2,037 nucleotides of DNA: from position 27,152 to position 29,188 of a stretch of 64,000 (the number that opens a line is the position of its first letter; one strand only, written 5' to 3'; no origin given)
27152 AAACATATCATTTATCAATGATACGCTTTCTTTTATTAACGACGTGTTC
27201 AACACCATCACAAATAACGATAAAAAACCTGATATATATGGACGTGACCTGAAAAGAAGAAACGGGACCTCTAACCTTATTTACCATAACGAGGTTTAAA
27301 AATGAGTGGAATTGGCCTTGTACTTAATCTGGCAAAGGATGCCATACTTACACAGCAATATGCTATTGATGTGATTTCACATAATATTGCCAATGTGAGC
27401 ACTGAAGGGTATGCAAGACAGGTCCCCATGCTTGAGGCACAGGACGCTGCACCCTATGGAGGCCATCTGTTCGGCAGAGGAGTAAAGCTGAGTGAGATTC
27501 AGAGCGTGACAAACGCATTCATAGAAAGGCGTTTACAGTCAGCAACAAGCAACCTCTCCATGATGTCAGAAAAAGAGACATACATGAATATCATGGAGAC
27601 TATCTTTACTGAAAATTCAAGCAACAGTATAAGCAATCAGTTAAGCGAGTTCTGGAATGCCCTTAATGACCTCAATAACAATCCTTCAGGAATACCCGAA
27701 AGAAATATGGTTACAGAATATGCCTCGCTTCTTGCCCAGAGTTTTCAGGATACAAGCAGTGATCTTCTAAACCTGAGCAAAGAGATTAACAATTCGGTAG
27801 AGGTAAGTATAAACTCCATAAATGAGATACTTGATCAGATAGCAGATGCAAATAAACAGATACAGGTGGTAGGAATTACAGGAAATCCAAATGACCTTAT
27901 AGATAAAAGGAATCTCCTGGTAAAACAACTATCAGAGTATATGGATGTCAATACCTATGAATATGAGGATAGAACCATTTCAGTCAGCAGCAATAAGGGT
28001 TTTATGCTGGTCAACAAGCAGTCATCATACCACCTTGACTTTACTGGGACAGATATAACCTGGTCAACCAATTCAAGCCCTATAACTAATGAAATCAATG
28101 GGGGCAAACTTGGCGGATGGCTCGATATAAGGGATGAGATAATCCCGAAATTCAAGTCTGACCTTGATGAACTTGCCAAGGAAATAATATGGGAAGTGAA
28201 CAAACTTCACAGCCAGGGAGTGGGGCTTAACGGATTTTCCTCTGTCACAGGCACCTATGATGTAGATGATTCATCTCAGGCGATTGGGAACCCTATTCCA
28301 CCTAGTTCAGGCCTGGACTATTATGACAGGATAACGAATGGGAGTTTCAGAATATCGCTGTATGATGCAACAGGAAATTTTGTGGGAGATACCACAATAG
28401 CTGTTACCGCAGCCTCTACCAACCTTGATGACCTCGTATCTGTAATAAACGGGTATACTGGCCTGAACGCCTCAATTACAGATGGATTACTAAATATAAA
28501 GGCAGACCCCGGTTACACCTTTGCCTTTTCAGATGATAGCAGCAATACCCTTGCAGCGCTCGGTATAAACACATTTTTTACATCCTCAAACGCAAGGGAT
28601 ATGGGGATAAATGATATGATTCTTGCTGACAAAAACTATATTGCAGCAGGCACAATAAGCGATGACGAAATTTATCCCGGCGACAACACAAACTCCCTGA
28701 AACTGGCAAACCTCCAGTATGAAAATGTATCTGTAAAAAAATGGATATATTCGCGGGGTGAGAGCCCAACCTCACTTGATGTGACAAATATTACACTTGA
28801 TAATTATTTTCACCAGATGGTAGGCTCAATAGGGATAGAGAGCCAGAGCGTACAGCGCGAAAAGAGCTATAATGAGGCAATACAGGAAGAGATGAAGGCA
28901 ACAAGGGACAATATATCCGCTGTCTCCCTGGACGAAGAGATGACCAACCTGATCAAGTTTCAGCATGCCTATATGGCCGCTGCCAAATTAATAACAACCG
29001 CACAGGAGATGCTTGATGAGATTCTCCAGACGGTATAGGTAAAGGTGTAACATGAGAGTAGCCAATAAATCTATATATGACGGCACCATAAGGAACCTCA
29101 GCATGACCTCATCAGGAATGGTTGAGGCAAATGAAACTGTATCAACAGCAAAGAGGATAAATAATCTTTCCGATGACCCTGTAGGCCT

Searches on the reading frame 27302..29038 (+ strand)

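Call 7: search_protein_families(library=pfam, proteins=[window:27302-29038:+], max_evalue=0.0001)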
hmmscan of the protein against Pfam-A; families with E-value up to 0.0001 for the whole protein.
window:27302-29038:+ (578 aa): 3 families
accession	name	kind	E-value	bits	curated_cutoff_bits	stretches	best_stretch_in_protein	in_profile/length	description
PF22638.1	FlgK_D1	-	5.8e-57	193.4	28.6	1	96-311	2-226/233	Flagellar hook-associated protein FlgK helical domain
PF06429.18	Flg_bbr_C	-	8.3e-13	48.1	23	1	538-576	7-45/46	Flagellar basal body rod FlgEFG protein C-terminal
PF00460.25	Flg_bb_rod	-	1.5e-05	25.3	20.7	1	14-37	7-30/31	Flagella basal body rod protein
